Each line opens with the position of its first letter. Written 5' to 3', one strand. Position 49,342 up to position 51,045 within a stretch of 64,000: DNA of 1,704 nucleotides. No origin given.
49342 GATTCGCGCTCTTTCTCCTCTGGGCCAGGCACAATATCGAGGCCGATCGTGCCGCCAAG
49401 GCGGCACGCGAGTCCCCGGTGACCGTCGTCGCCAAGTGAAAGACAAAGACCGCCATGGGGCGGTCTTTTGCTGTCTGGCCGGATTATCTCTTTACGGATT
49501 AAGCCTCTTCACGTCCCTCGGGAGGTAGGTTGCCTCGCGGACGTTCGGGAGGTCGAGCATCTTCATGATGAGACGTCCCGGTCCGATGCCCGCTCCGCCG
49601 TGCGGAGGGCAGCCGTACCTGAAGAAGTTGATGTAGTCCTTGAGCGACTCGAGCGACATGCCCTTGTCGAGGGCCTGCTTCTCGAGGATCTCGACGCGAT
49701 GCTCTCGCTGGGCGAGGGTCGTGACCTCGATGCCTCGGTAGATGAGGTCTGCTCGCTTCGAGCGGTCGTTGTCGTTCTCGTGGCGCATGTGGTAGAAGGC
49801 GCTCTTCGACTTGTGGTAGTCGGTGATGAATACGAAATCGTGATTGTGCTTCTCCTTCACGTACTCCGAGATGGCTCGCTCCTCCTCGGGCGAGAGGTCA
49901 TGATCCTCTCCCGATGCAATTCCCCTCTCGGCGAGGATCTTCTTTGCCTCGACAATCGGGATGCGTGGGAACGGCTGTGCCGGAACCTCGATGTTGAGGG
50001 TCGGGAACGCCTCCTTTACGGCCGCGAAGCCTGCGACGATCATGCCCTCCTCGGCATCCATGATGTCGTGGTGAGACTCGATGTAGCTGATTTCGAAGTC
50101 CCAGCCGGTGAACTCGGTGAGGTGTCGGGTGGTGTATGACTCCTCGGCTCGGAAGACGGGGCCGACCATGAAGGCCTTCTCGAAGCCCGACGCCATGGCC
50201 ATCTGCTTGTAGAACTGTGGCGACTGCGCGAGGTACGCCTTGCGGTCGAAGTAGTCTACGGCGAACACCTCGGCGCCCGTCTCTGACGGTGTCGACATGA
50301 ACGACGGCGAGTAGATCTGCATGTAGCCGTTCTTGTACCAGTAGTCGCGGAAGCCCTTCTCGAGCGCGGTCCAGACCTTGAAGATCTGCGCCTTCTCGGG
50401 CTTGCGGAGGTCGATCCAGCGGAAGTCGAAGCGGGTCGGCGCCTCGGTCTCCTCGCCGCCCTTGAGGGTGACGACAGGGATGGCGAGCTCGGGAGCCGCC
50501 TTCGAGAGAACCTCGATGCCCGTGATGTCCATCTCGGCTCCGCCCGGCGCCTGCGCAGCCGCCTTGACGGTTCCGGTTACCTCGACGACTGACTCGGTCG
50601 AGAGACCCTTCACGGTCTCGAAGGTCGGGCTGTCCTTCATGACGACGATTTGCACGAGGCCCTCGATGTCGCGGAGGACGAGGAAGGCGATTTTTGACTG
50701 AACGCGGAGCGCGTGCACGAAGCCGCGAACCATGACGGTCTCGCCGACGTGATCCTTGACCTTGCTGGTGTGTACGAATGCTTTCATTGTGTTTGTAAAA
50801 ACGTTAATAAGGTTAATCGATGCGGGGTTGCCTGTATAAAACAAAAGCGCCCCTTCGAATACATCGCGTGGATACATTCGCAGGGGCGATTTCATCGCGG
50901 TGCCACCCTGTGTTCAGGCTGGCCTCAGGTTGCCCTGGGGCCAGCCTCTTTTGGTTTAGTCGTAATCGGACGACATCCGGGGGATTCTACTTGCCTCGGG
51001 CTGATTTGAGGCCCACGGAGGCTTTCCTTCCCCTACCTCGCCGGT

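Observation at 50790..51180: T-box riboswitch in front of an archaeal-type AspRS gene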

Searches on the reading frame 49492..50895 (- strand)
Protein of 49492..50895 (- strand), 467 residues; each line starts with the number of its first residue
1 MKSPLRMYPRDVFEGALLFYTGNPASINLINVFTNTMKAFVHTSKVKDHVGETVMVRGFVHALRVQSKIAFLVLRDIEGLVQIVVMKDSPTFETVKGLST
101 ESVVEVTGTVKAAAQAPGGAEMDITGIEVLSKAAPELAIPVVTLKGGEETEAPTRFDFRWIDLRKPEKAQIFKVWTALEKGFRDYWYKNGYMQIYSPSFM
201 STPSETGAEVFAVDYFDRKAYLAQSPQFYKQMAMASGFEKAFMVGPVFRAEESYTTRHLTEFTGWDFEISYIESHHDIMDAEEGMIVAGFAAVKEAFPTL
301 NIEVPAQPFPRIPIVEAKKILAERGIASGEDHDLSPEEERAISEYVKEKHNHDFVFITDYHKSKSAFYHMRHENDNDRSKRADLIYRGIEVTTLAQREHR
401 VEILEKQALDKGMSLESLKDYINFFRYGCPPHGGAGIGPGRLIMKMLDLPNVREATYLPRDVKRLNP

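Call 9: search_protein_families(library=ncbifam, proteins=[window:49492-50787:-])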
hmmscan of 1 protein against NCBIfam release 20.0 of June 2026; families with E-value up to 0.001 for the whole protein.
window:49492-50787:- (431 aa): 16 families
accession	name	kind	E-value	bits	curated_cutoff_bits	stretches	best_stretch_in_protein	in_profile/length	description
NF003483.0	PRK05159.1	equivalog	7.6e-138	460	353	1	6-431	7-438/438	aspartate--tRNA(Asn) ligase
TIGR00458.1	aspS_nondisc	equivalog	2.2e-113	379.5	368.4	1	14-431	11-428/428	aspartate--tRNA(Asn) ligase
NF003037.0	PRK03932.1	equivalog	1.3e-67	228.7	414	1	6-430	7-450/451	asparagine--tRNA ligase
TIGR00457.1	asnS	equivalog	1.4e-60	205.4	342.6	1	8-430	9-454/455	asparagine--tRNA ligase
NF001750.0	PRK00476.1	equivalog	3.9e-54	184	443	2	11-281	14-282/590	aspartate--tRNA ligase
TIGR00459.1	aspS_bact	equivalog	6.5e-47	160.2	373.85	2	11-270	12-271/586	aspartate--tRNA ligase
NF001756.1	PRK00484.1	subfamily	1.9e-33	115.9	468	1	10-423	46-483/488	lysine--tRNA ligase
NF009460.0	PRK12820.1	equivalog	1.1e-30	106.4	1379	2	10-283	30-312/723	bifunctional aspartyl-tRNA synthetase/aspartyl/glutamyl-tRNA amidotransferase subunit C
TIGR00499.1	lysS_bact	equivalog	1.1e-28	100.1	427.6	2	11-299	49-339/496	lysine--tRNA ligase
NF005052.0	PRK06462.1-1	equivalog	2.5e-28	99.1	368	1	117-424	32-345/353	asparagine synthetase A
NF005054.0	PRK06462.1-4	equivalog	3.8e-24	85.3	309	1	126-424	15-310/318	asparagine synthetase A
NF009101.0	PRK12445.1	subfamily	6.7e-19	67.8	1026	1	18-249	68-297/505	lysine--tRNA ligase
NF002821.0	PRK02983.1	equivalog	4.2e-17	61.5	742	2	9-229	653-872/1102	bifunctional lysylphosphatidylglycerol synthetase/lysine--tRNA ligase LysX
TIGR00462.1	genX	equivalog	8.8e-14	51.7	286.9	1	141-418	6-300/304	EF-P lysine aminoacylase EpmA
NF006828.0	PRK09350.1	equivalog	4.3e-10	39.4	264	1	143-421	23-319/325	elongation factor P--(R)-beta-lysine ligase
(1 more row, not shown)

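Call 13: find_related_loci(query=window:49492-50787:-, collection=genome_contigs, flank=3000)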
Query window:49492-50787:- (431 aa) in genome_contigs; peptide patterns used: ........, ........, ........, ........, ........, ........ (x = any residue, [..] = any of these).
95 stretches matched a pattern; 55 encode a relative of the query (tblastn E <= 1e-3); 55 distinct loci.
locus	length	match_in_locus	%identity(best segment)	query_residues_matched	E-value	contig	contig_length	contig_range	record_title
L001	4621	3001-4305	77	1-431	0e+0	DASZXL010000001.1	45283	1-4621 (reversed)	MAG TPA_asm: Candidatus Paceibacterota bacterium isolate SMAG_U6182 k141_1082776, whole genome shotgun sequence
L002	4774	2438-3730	74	1-431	0e+0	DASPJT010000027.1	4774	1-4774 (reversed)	MAG TPA_asm: Candidatus Paceibacterota bacterium isolate SMAG_U12017 k141_993321, whole genome shotgun sequence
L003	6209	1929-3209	76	5-431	0e+0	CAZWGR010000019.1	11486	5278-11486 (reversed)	MAG TPA_asm: uncultured Candidatus Saccharibacteria bacterium isolate SRP285395_co1_403 genome assembly, contig: NODE_93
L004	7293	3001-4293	75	1-431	0e+0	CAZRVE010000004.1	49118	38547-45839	MAG TPA_asm: uncultured Candidatus Saccharibacteria bacterium isolate SRP302447_co1_195 genome assembly, contig: NODE_21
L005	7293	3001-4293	75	1-431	0e+0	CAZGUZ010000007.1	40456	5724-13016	MAG TPA_asm: uncultured Candidatus Saccharibacteria bacterium isolate SRP219642_co7_221 genome assembly, contig: NODE_12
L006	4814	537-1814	75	5-431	0e+0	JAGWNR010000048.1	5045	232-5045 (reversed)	MAG: Patescibacteria group bacterium isolate REEB237 contig-150_26365, whole genome shotgun sequence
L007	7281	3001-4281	75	5-431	0e+0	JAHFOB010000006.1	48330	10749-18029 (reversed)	MAG: Candidatus Zambryskiibacteriota bacterium isolate nzgw494 NODE_261_length_48331_cov_3.960071, whole genome shotgun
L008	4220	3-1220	81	26-431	0e+0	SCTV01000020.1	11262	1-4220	MAG: Patescibacteria group bacterium isolate FW305_bin.8 FW305_bin.8-9242, whole genome shotgun sequence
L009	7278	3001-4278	73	6-431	0e+0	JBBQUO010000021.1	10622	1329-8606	MAG: Candidatus Paceibacteria bacterium isolate Co_metawrap_1931 Cmw_1931_k141_16931583_length_10622_cov_9.0000, whole g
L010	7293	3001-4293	77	1-431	0e+0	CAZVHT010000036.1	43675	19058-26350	MAG TPA_asm: uncultured Candidatus Saccharibacteria bacterium isolate binchicken_co203_588 genome assembly, contig: k141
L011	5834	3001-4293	77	1-431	0e+0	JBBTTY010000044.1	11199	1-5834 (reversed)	MAG: Patescibacteria group bacterium isolate H51-bin043_1 H51_bin043_1_000000000044, whole genome shotgun sequence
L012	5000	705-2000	73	2-431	0e+0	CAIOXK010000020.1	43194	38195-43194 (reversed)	Candidatus Nomurabacteria bacterium isolate Ki1-1-6m_bin-0473 genome assembly, contig: bin-0473:20/43, whole genome shot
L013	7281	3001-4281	73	5-431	0e+0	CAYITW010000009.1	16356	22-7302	MAG TPA_asm: uncultured Candidatus Saccharibacteria bacterium isolate ERP119705_co5_455 genome assembly, contig: NODE_43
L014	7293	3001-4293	70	1-431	0e+0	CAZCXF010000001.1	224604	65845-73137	MAG TPA_asm: uncultured Candidatus Saccharibacteria bacterium isolate SRP278252_co1_97 genome assembly, contig: NODE_33_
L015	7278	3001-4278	73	6-431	0e+0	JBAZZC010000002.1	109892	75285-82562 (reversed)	MAG: Candidatus Paceibacterota bacterium isolate SO_2017_GW1_97 NODE_1226_length_109892_cov_1.490512_OW334_2017, whole g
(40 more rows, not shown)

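Call 56: find_encoding_contigs(protein=window:49492-50787:-, flank=2000, max_places=3)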
Protein window:49492-50787:- (431 aa): no gene with exactly this product is on record in the collection.

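Call 58: find_encoding_contigs(protein=window:49492-50895:-, flank=2000, max_places=3)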
Protein window:49492-50895:- (467 aa): 12 contigs read that carry it; 3 places shown.
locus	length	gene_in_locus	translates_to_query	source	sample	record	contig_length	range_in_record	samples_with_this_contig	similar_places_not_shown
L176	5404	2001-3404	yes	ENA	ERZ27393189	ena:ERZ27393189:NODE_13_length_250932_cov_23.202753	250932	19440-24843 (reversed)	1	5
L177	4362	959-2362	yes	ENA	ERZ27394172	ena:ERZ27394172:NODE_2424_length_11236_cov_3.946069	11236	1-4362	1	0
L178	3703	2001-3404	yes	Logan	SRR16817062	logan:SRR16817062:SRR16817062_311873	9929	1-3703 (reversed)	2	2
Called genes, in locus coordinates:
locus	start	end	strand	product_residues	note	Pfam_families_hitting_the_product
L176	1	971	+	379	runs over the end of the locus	PF01551:Peptidase_M23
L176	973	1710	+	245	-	-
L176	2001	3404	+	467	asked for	PF01336:tRNA_anti-codon, PF00152:tRNA-synt_2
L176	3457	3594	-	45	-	-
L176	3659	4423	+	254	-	PF07963:N_methyl, PF13385:Laminin_G_3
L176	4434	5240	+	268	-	PF07963:N_methyl, PF13385:Laminin_G_3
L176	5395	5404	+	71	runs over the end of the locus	-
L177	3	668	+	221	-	?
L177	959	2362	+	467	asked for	PF01336:tRNA_anti-codon, PF00152:tRNA-synt_2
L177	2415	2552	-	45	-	-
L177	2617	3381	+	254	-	PF07963:N_methyl, PF13385:Laminin_G_3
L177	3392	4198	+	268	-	PF07963:N_methyl, PF13385:Laminin_G_3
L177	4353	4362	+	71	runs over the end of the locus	-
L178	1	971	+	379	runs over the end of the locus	PF01551:Peptidase_M23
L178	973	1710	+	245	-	-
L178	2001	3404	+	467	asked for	PF01336:tRNA_anti-codon, PF00152:tRNA-synt_2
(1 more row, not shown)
